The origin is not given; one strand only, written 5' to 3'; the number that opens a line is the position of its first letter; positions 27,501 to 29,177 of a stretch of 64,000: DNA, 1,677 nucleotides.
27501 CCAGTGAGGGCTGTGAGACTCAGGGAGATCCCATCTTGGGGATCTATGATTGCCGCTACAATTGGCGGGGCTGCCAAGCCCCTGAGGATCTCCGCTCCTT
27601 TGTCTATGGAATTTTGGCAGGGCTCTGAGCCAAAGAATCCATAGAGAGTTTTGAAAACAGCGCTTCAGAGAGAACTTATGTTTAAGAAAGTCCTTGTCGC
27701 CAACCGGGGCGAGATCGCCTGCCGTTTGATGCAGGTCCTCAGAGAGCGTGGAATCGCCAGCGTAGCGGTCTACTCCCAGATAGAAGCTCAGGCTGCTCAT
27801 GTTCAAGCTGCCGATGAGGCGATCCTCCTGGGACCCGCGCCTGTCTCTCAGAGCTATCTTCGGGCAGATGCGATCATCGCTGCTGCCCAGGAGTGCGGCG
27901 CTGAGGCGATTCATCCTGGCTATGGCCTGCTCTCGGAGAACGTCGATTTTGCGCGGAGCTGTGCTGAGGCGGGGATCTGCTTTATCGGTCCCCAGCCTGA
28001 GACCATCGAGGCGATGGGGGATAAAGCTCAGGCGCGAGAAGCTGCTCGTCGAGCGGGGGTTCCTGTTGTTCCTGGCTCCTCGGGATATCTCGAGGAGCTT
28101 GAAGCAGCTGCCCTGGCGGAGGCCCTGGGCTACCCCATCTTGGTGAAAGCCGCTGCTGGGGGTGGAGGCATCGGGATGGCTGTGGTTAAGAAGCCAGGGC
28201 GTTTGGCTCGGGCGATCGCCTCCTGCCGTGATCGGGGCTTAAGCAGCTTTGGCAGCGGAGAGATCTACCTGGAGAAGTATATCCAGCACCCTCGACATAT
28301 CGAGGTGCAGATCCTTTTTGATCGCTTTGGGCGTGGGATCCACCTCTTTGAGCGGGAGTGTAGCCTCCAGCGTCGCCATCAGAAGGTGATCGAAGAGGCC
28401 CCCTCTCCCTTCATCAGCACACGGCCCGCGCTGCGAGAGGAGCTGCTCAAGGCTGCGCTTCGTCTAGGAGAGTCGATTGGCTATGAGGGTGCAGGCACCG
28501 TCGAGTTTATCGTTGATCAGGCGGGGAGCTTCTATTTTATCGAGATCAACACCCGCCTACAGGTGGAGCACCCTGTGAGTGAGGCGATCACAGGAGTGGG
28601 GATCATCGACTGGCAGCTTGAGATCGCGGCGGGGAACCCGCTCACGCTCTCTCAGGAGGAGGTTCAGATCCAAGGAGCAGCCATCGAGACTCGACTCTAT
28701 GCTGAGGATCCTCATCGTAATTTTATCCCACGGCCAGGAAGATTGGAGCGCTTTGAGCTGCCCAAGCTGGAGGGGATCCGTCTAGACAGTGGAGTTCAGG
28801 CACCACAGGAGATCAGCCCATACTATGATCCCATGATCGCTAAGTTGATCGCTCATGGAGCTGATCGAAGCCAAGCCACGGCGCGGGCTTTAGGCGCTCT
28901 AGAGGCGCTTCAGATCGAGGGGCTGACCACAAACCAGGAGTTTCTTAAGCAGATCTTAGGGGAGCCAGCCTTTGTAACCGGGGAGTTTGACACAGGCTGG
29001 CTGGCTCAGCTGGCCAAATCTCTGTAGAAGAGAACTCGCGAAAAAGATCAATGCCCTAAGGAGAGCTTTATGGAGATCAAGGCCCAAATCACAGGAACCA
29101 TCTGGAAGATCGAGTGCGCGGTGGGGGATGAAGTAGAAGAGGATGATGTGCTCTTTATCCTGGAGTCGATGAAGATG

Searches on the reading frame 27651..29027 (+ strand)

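Call 28: search_protein_families(library=pfam, proteins=[window:27651-29027:+], max_evalue=0.00001)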
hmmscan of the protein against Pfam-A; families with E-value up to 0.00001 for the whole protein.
window:27651-29027:+ (458 aa): 5 families
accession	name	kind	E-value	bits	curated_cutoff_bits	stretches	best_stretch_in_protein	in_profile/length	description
PF02786.22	CPSase_L_D2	-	1.1e-66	224.8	19.8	1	124-332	1-209/211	Carbamoyl-phosphate synthase L chain, ATP binding domain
PF00289.28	Biotin_carb_N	-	5.1e-42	143.2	25.5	1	10-119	1-110/110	Biotin carboxylase, N-terminal domain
PF02785.25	Biotin_carb_C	-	3.3e-37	127.3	32.4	1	346-452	1-107/108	Biotin carboxylase C-terminal domain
PF07478.18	Dala_Dala_lig_C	-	6.4e-10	39.3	24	1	152-301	28-174/204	D-ala D-ala ligase C-terminus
PF02222.28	ATP-grasp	-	3.7e-07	30.4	27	1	149-302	19-162/179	ATP-grasp domain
